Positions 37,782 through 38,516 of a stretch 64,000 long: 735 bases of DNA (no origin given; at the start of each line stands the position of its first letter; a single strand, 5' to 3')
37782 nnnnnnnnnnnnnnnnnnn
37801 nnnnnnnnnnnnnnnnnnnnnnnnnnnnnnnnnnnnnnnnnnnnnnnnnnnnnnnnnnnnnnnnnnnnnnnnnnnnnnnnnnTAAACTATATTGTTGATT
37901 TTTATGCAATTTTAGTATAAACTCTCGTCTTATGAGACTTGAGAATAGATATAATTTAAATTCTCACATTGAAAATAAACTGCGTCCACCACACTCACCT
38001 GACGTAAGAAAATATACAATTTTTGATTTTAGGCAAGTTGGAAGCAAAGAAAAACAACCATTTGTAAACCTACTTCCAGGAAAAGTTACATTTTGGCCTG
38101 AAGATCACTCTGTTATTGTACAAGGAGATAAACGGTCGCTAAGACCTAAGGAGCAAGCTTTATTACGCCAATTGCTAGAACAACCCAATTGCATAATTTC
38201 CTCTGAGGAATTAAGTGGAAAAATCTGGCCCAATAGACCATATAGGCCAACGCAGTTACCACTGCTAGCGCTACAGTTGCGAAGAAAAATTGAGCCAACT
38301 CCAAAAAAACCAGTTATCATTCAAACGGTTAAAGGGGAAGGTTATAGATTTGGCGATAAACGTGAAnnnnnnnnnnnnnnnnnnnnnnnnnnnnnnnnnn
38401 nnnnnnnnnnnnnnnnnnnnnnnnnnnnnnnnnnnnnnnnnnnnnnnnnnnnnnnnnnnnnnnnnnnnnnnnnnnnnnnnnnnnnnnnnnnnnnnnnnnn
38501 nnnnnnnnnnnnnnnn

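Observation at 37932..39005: Receiver-less protein built from three tandem OmpR/PhoB winged-helix DNA-binding domains, inserted head-on into the dcw cluster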

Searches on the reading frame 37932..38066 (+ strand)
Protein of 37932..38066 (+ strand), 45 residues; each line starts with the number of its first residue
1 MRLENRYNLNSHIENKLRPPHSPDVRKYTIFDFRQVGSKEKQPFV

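Call 5: search_protein_families(library=pfam, proteins=[window:37932-38066:+], max_evalue=10)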
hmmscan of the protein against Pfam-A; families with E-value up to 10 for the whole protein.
seq(45 aa): 0 families

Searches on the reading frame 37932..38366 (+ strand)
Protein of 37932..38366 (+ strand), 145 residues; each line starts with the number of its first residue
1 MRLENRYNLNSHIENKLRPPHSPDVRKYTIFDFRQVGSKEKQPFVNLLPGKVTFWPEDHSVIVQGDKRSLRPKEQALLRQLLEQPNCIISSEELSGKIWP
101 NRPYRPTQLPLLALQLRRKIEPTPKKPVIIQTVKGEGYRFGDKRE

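Call 5: search_protein_families(library=pfam, proteins=[window:37932-38366:+], max_evalue=10)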
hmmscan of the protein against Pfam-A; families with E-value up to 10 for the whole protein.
seq(145 aa): 1 family
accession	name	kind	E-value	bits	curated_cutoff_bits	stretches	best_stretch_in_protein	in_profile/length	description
PF00486.34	Trans_reg_C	-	5.9e-14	52.3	26.2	1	68-140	4-77/77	Transcriptional regulatory protein, C terminal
